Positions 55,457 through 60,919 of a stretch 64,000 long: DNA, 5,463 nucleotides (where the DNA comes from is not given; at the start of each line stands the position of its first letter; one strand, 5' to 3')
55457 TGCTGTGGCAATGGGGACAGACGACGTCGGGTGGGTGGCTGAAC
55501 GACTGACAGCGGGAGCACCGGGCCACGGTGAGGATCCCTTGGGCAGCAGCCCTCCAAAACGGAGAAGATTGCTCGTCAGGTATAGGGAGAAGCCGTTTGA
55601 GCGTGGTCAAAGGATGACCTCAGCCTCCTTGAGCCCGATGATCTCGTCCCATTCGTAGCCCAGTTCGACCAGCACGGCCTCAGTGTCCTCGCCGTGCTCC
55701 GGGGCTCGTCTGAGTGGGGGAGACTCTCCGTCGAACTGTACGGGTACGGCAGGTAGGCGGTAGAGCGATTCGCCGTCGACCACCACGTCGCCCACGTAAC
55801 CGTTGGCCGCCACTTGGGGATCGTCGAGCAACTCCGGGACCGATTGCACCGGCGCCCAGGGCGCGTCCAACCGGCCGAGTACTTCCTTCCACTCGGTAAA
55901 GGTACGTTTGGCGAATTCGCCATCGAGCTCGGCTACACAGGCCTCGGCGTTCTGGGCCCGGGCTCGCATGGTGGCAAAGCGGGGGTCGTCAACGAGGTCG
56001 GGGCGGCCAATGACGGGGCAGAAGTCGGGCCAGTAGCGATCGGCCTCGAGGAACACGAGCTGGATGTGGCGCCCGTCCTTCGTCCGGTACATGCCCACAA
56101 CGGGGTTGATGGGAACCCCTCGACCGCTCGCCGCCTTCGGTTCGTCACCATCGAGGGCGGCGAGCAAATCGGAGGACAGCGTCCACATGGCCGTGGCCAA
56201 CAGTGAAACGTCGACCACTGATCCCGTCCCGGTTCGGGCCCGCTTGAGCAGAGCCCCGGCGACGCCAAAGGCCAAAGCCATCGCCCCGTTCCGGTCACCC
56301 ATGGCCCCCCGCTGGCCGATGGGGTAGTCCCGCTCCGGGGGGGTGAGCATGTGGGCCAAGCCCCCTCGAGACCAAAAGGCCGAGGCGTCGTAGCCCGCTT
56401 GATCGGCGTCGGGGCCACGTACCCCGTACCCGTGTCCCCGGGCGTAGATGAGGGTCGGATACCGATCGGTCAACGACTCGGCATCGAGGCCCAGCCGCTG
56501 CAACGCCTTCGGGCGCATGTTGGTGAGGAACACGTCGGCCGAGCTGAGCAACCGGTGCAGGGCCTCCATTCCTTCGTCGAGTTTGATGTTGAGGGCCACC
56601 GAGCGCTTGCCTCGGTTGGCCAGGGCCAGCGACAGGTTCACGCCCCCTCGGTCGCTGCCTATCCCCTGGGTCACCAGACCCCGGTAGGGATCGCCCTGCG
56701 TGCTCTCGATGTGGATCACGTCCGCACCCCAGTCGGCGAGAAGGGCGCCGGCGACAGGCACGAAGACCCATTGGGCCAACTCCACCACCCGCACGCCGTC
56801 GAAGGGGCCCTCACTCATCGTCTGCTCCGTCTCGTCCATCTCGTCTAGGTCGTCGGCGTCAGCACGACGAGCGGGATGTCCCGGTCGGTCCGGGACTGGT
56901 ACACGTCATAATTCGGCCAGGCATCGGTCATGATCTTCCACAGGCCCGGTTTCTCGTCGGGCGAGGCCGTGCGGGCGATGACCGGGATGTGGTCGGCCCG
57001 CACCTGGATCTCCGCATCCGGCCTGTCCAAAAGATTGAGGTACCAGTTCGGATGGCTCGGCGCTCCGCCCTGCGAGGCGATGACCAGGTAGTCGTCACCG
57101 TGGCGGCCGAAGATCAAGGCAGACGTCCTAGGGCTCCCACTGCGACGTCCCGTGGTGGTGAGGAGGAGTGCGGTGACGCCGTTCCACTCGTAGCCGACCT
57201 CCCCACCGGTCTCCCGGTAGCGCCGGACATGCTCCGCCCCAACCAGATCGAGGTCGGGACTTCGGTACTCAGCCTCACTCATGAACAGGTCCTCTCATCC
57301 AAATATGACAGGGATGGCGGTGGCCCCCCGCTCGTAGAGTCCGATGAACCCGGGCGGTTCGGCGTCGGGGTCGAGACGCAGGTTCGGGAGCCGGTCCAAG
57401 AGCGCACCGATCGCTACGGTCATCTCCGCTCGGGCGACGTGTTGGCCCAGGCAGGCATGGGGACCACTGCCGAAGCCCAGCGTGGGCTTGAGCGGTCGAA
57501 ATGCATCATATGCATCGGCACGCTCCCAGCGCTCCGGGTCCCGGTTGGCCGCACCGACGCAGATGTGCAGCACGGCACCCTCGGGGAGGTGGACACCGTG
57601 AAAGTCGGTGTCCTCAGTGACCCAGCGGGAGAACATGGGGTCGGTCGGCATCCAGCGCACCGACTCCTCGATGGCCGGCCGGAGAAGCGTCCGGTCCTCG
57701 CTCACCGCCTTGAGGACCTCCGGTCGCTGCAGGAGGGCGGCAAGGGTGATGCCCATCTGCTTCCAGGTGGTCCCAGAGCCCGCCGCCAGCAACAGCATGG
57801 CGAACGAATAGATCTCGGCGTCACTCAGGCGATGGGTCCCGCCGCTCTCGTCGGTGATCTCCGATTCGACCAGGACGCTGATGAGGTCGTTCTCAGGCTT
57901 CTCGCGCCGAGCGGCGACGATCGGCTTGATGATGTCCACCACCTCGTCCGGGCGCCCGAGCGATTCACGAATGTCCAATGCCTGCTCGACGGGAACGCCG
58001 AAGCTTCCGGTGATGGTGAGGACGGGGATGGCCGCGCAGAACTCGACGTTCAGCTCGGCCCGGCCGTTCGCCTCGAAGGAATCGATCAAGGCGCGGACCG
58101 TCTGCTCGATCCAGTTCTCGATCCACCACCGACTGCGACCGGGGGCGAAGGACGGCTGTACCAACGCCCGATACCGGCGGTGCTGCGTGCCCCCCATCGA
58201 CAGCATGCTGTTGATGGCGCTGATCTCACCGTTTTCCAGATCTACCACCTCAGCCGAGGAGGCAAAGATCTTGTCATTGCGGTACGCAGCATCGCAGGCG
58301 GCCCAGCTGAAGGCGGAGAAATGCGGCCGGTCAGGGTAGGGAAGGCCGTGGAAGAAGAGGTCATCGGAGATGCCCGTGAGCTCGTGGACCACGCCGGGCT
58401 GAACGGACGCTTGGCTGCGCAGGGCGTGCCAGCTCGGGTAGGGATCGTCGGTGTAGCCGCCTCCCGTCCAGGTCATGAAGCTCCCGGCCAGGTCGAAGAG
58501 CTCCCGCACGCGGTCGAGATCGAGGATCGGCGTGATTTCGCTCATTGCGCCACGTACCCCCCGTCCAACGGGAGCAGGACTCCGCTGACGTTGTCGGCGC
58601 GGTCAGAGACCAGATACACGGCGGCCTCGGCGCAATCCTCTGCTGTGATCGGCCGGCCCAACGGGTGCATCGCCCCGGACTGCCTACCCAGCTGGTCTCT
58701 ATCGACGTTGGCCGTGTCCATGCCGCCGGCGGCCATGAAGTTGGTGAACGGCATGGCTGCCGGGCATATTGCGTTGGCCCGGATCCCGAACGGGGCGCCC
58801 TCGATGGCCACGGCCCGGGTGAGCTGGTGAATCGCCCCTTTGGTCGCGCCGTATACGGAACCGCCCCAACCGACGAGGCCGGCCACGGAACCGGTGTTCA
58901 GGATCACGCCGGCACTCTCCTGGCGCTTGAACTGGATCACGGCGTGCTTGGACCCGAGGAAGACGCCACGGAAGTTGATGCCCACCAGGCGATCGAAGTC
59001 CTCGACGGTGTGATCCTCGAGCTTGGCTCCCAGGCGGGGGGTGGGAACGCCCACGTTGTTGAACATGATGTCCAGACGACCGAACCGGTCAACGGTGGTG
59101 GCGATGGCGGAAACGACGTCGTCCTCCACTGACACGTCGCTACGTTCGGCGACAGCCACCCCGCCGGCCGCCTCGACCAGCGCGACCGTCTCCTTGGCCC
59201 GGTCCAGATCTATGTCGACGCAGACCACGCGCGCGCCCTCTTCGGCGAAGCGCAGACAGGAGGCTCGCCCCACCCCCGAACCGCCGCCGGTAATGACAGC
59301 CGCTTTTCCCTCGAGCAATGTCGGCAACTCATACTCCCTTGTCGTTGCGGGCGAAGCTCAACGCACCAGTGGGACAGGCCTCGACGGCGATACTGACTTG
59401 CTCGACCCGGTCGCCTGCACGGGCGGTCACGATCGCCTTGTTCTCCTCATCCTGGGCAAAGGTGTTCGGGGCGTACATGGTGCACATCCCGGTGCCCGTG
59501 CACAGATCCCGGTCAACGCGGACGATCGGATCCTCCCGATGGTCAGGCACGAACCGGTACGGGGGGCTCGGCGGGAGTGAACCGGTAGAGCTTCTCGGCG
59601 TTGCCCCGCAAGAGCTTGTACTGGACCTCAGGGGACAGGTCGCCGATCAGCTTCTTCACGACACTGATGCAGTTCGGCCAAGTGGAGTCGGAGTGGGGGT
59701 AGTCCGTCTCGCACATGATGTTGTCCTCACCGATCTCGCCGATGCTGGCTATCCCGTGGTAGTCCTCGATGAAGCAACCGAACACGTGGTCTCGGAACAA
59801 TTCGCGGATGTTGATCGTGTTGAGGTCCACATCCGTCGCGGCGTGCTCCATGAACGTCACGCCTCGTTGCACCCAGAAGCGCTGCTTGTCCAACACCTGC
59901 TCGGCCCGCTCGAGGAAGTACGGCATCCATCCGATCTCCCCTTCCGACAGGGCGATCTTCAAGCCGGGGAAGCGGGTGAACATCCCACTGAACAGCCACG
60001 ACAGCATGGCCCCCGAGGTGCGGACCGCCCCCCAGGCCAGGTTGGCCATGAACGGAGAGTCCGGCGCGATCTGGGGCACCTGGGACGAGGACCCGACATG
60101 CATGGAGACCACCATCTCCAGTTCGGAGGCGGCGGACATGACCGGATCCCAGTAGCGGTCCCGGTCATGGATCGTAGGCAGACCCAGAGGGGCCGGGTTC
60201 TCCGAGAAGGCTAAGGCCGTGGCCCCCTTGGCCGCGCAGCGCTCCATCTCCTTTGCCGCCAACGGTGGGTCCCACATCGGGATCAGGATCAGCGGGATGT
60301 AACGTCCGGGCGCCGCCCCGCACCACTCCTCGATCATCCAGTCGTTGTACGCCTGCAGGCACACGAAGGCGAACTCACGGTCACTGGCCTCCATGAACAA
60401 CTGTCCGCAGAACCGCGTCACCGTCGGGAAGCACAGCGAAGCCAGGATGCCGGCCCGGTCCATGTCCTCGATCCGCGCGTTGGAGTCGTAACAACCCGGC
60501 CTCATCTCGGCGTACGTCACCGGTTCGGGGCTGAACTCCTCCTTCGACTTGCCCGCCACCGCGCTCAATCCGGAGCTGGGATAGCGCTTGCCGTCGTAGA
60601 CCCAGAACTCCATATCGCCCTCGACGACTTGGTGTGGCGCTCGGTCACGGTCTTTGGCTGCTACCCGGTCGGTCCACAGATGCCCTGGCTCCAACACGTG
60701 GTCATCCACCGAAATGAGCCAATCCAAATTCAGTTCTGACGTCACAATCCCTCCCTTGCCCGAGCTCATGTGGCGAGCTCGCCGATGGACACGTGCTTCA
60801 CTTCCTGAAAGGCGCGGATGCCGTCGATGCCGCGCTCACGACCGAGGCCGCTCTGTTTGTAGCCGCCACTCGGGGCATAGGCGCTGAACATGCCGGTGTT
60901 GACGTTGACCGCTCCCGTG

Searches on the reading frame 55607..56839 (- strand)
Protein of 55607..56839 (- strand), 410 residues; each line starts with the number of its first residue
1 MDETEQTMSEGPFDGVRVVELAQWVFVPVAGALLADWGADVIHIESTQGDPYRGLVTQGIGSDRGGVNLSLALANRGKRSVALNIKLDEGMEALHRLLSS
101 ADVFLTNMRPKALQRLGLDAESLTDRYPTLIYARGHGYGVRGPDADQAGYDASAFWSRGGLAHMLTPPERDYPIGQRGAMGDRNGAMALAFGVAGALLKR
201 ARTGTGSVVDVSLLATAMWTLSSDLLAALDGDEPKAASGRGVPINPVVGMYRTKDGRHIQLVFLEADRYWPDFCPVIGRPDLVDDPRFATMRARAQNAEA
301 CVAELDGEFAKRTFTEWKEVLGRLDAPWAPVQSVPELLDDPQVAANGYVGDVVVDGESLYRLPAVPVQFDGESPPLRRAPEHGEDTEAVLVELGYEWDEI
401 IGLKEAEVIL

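Call 82: search_protein_families(library=pfam, proteins=[window:55607-56839:-], max_evalue=0.0001)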
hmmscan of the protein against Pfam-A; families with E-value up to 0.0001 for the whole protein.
window:55607-56839:- (410 aa): 1 family
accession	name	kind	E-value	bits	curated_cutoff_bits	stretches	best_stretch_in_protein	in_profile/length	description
PF02515.22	CoA_transf_3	-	9e-101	338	23.3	1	14-386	2-366/366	CoA-transferase family III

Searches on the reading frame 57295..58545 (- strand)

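Call 82: search_protein_families(library=pfam, proteins=[window:57295-58545:-], max_evalue=0.0001)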
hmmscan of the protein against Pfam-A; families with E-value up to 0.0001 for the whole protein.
window:57295-58545:- (416 aa): 1 family
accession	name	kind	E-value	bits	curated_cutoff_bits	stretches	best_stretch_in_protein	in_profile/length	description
PF00067.27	p450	-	7.2e-30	104.6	22.8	1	215-385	235-431/462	Cytochrome P450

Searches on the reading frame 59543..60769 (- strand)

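Call 82: search_protein_families(library=pfam, proteins=[window:59543-60769:-], max_evalue=0.0001)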
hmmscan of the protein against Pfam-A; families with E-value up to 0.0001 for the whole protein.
window:59543-60769:- (408 aa): 1 family
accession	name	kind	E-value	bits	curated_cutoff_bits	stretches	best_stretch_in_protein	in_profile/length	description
PF04909.20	Amidohydro_2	-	5.2e-34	118.8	26.4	1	83-397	11-289/289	Amidohydrolase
